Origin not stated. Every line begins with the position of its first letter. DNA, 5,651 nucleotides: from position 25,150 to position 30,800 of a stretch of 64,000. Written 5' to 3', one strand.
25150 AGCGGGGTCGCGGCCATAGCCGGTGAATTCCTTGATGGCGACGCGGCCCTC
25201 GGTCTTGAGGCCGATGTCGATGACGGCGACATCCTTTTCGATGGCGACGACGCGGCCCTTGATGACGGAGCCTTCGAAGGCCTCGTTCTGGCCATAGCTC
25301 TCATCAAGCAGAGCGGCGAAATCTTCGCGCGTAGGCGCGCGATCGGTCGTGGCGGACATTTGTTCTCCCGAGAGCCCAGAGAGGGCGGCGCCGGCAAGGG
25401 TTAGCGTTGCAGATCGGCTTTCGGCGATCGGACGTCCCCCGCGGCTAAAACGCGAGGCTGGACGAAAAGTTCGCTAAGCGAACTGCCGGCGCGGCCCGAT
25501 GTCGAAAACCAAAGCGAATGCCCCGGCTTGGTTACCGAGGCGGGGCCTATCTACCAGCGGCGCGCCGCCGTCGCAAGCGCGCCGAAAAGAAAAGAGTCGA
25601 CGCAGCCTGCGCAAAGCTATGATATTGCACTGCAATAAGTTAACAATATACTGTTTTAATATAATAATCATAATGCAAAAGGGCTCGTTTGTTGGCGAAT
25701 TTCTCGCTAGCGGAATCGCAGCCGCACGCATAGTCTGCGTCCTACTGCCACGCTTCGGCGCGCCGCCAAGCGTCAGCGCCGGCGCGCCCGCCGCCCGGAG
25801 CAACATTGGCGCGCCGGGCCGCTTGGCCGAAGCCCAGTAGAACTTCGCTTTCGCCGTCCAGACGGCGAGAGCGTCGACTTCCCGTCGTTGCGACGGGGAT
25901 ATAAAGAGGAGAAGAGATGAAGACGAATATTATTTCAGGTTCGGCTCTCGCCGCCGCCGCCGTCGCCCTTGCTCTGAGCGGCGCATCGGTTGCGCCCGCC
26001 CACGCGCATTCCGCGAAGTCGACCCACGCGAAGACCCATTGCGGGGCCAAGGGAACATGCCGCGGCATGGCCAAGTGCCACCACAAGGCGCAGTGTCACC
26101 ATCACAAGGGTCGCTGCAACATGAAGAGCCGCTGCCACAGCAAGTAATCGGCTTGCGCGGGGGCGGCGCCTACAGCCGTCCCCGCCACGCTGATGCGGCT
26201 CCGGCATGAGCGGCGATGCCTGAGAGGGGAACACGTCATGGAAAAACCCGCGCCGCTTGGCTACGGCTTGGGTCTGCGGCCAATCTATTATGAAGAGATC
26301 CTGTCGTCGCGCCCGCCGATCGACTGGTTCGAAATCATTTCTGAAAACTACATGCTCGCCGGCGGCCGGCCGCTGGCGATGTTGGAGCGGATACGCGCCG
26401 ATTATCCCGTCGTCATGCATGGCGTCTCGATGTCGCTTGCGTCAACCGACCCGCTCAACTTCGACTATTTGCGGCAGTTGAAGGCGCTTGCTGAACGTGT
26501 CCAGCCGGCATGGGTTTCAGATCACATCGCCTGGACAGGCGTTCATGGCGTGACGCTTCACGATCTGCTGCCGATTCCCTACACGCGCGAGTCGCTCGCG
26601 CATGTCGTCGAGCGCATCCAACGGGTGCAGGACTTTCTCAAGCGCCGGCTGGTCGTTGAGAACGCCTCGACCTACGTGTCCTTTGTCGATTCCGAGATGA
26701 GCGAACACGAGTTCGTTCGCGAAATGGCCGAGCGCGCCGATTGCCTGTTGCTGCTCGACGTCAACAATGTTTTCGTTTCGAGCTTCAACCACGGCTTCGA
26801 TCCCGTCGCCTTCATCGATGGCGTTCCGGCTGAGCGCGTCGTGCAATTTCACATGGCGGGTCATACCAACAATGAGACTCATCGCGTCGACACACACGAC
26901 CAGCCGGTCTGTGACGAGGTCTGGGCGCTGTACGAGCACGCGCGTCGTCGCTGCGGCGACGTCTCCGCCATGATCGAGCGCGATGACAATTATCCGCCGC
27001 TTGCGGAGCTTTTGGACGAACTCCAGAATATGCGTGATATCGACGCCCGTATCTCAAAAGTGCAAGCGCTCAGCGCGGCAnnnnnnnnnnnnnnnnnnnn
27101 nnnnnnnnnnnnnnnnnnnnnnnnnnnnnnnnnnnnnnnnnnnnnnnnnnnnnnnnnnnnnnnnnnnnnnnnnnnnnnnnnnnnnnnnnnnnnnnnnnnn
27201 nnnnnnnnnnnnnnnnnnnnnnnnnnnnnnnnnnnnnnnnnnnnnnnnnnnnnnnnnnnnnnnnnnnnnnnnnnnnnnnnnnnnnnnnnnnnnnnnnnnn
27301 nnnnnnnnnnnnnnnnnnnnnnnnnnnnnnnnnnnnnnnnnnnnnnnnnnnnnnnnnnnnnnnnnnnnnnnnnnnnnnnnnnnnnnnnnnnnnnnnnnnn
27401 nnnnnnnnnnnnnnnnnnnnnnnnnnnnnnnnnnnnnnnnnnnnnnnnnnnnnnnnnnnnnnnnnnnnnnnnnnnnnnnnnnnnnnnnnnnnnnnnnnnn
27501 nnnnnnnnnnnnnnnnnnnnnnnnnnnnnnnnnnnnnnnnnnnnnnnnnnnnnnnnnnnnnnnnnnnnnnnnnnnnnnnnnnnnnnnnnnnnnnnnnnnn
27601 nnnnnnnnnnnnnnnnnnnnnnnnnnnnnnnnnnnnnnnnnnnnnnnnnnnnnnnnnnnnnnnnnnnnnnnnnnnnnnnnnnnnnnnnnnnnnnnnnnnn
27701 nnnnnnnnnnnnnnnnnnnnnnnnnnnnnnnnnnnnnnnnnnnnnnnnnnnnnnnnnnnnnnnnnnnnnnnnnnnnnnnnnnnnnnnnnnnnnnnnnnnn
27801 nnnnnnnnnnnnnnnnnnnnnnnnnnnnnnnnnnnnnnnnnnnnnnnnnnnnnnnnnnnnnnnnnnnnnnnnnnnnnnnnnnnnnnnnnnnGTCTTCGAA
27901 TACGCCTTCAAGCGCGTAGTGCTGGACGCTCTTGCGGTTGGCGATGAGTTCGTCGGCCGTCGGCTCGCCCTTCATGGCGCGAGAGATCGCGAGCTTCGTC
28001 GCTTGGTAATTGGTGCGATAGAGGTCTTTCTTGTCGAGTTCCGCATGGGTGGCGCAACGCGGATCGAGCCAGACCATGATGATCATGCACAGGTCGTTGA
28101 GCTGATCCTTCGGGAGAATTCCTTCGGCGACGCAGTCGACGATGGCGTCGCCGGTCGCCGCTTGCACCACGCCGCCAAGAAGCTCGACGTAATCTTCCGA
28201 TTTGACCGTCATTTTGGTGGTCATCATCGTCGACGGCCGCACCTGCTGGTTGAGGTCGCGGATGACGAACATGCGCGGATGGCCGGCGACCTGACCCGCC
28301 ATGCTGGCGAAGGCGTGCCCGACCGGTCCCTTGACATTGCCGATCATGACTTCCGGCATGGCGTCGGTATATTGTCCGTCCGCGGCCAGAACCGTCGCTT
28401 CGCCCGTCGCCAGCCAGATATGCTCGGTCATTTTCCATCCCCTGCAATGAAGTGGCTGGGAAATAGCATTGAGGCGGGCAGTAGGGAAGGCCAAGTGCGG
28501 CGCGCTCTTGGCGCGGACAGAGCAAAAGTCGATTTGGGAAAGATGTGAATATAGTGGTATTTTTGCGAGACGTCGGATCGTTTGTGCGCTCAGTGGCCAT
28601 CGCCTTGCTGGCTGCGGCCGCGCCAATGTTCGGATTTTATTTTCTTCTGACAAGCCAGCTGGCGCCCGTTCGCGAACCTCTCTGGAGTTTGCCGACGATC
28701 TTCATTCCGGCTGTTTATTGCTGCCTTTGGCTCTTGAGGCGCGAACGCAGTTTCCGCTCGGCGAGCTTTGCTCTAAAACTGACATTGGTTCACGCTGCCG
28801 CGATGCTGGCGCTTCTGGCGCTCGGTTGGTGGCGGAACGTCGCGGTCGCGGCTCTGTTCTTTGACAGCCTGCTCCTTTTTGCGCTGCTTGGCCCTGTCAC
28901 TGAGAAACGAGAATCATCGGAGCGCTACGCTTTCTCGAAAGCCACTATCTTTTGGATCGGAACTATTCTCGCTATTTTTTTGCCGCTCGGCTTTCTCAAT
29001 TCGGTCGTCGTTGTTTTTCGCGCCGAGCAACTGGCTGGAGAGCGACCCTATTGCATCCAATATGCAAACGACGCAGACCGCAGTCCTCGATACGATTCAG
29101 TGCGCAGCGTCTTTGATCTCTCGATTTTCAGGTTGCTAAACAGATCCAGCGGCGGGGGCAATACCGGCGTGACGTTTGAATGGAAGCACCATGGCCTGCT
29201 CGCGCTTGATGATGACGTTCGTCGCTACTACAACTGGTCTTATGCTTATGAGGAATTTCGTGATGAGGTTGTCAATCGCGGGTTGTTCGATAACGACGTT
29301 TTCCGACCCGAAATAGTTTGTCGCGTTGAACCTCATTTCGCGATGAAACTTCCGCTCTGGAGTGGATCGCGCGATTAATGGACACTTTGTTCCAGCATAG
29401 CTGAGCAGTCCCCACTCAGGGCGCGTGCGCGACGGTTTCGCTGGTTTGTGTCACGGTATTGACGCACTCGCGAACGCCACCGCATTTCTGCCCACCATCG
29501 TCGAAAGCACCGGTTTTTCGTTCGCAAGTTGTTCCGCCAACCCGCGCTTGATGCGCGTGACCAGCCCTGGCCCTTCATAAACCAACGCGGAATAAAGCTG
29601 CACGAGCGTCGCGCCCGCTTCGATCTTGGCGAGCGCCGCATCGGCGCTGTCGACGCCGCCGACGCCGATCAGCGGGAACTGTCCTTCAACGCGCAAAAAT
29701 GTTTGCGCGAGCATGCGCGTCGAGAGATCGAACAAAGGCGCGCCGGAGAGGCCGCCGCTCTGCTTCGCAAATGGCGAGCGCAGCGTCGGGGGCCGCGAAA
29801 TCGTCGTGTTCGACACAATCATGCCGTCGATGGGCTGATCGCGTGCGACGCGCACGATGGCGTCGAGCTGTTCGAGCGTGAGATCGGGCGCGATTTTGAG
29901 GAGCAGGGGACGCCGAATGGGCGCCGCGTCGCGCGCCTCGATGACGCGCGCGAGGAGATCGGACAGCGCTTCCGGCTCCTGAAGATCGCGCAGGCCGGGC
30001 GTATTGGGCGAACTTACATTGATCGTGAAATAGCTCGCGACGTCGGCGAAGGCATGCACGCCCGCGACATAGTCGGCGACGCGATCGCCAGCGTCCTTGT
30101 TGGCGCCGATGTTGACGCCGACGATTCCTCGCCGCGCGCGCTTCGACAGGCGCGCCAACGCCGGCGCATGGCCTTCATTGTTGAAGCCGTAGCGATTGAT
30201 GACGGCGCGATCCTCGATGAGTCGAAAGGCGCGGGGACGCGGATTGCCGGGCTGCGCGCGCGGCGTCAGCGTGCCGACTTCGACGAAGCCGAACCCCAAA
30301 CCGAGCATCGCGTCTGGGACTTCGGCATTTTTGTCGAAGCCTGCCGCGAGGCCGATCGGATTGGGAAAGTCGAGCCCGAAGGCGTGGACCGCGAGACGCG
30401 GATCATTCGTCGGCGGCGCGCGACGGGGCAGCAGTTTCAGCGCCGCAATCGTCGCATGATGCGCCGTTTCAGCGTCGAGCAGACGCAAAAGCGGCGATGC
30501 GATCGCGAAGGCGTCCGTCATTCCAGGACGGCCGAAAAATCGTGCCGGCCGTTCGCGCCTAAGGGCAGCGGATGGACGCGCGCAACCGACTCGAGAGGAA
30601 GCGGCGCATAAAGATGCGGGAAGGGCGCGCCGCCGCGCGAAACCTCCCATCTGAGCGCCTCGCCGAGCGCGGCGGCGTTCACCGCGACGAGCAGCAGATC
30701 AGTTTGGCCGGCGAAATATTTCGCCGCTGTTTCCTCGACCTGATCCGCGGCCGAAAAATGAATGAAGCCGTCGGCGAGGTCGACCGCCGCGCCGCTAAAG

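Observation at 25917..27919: Minimal MNIO RiPP cluster with a His-rich six-Cys secreted precursor (bufferin-like) in a methanotroph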

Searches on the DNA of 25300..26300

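Call 32: search_rna_families(source=window, start=25300, end=26300, threshold=evalue, max_evalue=1)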
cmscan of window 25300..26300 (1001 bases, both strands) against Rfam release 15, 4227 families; matches with E-value up to 1: 1.
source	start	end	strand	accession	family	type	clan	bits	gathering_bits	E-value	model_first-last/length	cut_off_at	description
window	25522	25641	+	RF00424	SCARNA16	Gene; snRNA; snoRNA; scaRNA;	-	17.5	65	0.33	1-187/187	no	Small Cajal body specific RNA 16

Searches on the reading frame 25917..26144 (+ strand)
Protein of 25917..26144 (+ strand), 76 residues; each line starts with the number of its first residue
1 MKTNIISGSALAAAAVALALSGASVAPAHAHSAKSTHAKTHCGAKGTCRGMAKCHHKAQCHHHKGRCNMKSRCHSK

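Call 3: search_protein_families(library=pfam, proteins=[window:25917-26144:+], max_evalue=0.01)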
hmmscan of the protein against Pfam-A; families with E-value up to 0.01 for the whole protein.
window:25917-26144:+ (76 aa): 0 families

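Call 4: search_protein_families(library=ncbifam, proteins=[window:25917-26144:+], max_evalue=0.01)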
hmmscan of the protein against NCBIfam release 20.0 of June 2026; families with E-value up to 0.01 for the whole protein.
window:25917-26144:+ (76 aa): 1 family
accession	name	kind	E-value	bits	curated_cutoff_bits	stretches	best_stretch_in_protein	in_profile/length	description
NF050166.1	Cu_RiPP_BufA2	equivalog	0.002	18.3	60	1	9-61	2-53/79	BufA2 family periplasmic bufferin-type metallophore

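Call 9: find_homologous_proteins(query=window:25917-26144:+, max_evalue=10)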
Query window:25917-26144:+ (76 aa): 4 proteins with E <= 10 among 12 candidates.
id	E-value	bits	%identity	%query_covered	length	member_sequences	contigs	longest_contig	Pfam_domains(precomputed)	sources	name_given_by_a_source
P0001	4.4e-34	134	89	99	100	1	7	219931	-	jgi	jgi:hypothetical protein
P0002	3.8e-26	108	78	100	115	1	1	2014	-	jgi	jgi:hypothetical protein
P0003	4.0e-26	108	75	100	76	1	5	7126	-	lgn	-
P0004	5.5e-9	54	57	100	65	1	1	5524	-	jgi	jgi:hypothetical protein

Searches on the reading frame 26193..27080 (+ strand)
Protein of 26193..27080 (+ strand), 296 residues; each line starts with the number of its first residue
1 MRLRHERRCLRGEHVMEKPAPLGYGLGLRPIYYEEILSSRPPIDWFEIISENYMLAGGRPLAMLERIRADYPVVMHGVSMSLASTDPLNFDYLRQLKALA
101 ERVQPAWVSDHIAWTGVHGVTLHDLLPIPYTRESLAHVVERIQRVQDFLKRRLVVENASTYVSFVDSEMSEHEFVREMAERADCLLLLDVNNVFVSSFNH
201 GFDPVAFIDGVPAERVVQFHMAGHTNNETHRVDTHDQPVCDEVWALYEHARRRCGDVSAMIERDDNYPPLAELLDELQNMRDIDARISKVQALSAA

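Call 3: search_protein_families(library=pfam, proteins=[window:26193-27080:+], max_evalue=0.01)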
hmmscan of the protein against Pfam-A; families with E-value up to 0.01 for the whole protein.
window:26193-27080:+ (296 aa): 1 family
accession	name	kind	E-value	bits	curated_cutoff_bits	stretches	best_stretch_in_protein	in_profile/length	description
PF05114.20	MbnB_TglH_ChrH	-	6.4e-111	370.2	25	1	24-283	2-261/263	RiPP precursor modification enzyme MbnB/TglH/ChrH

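Call 4: search_protein_families(library=ncbifam, proteins=[window:26193-27080:+], max_evalue=0.01)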
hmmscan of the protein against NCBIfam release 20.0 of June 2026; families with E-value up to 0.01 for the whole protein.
window:26193-27080:+ (296 aa): 5 families
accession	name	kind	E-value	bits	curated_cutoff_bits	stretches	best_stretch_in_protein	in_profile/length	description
NF050167.1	MNIO_BufB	equivalog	3.5e-113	377.2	310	1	25-280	2-261/262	MNIO family bufferin maturase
NF003818.2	PRK05409.1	equivalog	2.3e-82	276.5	360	1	24-283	2-263/264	HvfB family MNIO-type RiPP peptide maturase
NF050151.1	RiPP_MNIO_ApyH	equivalog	1.7e-28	99.6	400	1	66-261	50-256/283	multinuclear non-heme iron-dependent oxidative enzyme ApyH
TIGR04159.2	methbact_MbnB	equivalog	6.5e-23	81.6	325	1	42-283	22-258/261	methanobactin biosynthesis protein MbnB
NF050165.1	MNIO_ChrH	equivalog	2.8e-14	52.9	600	1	73-262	59-256/363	MNIO family chryseobactin maturase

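Call 27: search_solved_structures(query=window:26238-27080:+, show_alignments=2)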
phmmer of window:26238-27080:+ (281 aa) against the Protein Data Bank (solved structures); distinct sequences matched with E-value up to 0.001: 8.
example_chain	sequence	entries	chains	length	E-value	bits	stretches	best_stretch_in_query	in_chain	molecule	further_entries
3bww_A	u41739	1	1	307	7.6e-46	160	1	8-212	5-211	Protein of unknown function DUF692/COG3220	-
8hci_D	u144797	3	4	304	3e-20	76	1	3-248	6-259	DUF692 family protein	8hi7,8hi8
7dz9_B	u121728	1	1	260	2.5e-15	59.9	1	27-266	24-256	cpMbnB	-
7dz9_A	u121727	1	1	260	2.6e-15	59.9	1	27-266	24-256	MbnB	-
7fc0_B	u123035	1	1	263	1.1e-11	48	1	22-251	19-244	Methanobactin biosynthesis cassette protein MbnB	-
7fc0_E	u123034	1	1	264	1.1e-11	48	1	22-251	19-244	Methanobactin biosynthesis cassette protein MbnB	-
7tcr_A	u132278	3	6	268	9.3e-10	41.6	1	27-268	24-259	Methanobactin biosynthesis cassette protein MbnB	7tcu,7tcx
7tcw_A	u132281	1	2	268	1.6e-08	37.6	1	27-268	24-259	Methanobactin biosynthesis cassette protein MbnB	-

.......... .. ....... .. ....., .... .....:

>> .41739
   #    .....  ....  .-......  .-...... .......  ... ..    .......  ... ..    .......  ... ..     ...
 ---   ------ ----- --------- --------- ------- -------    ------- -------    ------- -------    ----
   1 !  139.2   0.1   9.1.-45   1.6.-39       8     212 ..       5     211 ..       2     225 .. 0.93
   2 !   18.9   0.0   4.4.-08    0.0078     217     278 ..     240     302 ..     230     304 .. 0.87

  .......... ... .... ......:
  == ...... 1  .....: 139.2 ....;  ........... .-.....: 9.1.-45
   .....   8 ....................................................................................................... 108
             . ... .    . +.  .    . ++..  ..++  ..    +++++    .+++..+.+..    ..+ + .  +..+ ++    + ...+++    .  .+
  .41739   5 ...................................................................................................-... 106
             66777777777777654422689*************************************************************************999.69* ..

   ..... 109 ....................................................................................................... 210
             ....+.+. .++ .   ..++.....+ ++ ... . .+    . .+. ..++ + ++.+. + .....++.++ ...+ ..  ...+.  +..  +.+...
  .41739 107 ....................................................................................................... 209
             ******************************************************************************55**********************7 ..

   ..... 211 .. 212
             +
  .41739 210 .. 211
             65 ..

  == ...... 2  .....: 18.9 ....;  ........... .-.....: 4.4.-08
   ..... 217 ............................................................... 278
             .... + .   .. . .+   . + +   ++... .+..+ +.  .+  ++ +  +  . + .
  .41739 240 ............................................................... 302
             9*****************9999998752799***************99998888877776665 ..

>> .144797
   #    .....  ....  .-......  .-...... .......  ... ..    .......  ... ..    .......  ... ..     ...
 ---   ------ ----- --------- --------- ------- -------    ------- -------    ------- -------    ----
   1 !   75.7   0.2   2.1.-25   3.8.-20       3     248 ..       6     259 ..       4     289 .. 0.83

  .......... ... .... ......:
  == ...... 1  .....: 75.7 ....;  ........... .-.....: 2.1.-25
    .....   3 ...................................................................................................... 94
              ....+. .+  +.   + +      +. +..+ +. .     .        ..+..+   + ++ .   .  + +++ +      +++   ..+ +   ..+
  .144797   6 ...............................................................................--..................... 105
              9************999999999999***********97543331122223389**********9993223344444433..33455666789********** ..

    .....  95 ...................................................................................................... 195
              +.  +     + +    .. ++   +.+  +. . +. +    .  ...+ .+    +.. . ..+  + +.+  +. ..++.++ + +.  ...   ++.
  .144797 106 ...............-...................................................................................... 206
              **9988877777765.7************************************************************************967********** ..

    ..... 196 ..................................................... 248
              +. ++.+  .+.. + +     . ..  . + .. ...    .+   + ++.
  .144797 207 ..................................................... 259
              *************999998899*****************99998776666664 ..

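Call 103: search_solved_structures(query=window:26238-27080:+, show_alignments=4, max_evalue=1e-12)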
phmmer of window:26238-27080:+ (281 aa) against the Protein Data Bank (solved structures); distinct sequences matched with E-value up to 1e-12: 4.
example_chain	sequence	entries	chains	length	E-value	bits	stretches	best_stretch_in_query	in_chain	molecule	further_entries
3bww_A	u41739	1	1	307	7.6e-46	160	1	8-212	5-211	Protein of unknown function DUF692/COG3220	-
8hci_D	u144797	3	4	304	3e-20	76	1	3-248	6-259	DUF692 family protein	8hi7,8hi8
7dz9_B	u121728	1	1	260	2.5e-15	59.9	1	27-266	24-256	cpMbnB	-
7dz9_A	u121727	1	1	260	2.6e-15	59.9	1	27-266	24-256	MbnB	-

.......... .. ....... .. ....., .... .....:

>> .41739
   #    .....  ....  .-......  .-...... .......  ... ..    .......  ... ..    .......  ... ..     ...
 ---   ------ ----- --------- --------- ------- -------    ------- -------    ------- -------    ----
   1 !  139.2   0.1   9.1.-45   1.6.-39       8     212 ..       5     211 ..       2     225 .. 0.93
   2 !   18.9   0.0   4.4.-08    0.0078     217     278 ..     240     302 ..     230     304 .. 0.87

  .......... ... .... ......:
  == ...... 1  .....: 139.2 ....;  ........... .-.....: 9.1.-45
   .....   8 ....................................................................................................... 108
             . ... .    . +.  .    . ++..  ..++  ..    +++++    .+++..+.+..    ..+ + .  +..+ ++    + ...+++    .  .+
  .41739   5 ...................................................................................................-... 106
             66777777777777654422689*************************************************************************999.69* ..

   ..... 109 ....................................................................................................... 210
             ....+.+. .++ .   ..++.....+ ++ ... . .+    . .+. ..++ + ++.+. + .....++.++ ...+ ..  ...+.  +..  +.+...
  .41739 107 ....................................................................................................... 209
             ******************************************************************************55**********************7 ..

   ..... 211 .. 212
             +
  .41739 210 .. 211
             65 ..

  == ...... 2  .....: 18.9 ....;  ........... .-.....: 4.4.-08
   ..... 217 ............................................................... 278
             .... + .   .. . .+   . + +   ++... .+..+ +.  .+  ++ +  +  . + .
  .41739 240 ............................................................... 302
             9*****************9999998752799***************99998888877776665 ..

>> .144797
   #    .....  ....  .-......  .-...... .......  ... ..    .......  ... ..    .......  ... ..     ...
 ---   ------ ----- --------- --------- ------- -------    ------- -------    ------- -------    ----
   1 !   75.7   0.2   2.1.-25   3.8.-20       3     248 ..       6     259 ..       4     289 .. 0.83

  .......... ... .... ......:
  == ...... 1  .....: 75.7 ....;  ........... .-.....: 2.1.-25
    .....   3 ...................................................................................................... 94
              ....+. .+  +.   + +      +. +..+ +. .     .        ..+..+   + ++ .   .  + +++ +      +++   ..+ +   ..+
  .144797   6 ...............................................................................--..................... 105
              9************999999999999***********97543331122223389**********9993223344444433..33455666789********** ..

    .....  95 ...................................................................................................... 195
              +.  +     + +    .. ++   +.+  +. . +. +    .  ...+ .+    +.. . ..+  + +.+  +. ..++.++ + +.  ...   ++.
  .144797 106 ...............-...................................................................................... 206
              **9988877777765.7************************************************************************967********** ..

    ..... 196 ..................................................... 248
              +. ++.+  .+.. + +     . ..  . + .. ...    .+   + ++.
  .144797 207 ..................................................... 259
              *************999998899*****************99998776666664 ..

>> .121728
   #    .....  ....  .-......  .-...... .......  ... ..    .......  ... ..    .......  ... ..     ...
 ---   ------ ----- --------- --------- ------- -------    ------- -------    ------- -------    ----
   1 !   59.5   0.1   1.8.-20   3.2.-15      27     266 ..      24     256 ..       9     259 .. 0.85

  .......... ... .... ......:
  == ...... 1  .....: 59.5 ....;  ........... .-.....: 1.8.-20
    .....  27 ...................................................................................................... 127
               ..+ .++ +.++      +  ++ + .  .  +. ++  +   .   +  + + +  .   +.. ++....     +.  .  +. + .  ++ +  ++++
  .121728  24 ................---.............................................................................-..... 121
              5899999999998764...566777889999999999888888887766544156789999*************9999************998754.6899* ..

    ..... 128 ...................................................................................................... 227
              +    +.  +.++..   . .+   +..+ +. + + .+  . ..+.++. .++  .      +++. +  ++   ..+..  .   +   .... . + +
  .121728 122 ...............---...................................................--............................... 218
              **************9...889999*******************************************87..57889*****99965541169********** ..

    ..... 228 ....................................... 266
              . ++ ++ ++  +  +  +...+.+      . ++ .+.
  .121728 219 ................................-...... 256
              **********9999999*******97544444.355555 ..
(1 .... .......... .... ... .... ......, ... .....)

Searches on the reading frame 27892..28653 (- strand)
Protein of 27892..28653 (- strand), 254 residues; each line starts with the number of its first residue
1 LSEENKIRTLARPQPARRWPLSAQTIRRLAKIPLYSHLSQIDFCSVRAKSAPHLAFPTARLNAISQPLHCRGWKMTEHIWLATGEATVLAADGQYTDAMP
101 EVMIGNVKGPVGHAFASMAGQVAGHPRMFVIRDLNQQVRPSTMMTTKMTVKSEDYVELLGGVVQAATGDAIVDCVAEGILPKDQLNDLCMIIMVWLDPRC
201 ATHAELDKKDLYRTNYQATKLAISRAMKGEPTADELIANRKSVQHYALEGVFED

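Call 3: search_protein_families(library=pfam, proteins=[window:27892-28653:-], max_evalue=0.01)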
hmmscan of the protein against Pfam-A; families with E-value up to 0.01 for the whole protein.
window:27892-28653:- (254 aa): 1 family
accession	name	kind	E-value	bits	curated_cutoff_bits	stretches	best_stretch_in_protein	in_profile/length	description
PF08714.17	Fae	-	3.7e-55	186.7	27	1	83-246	1-157/159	Formaldehyde-activating enzyme (Fae)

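Call 4: search_protein_families(library=ncbifam, proteins=[window:27892-28653:-], max_evalue=0.01)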
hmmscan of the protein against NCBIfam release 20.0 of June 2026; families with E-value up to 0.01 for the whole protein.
window:27892-28653:- (254 aa): 2 families
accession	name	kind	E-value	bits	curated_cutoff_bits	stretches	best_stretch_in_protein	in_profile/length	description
TIGR03126.1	one_C_fae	equivalog_domain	1e-34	120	118.05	1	98-245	15-158/160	formaldehyde-activating enzyme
NF009833.0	PRK13307.1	equivalog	1.3e-28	100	274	1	94-245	11-159/392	bifunctional 5,6,7,8-tetrahydromethanopterin hydro-lyase/3-hexulose-6-phosphate synthase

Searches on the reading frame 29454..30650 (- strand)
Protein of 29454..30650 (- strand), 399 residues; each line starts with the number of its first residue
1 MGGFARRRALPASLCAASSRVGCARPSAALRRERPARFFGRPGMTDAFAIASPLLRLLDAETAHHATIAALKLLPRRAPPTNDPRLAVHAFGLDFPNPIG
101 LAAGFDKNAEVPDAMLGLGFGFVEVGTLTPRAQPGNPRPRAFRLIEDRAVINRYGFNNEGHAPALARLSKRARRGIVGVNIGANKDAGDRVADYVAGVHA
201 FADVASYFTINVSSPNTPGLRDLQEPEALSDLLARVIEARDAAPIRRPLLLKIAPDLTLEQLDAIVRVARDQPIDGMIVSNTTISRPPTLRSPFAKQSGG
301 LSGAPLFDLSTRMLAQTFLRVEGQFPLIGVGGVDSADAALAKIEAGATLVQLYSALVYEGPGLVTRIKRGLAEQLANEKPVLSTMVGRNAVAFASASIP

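Call 3: search_protein_families(library=pfam, proteins=[window:29454-30650:-], max_evalue=0.01)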
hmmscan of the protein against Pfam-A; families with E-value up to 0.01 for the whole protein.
window:29454-30650:- (399 aa): 1 family
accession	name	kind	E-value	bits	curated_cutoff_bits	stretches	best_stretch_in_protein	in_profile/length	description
PF01180.27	DHO_dh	-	9.9e-81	271.5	27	1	86-375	2-291/291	Dihydroorotate dehydrogenase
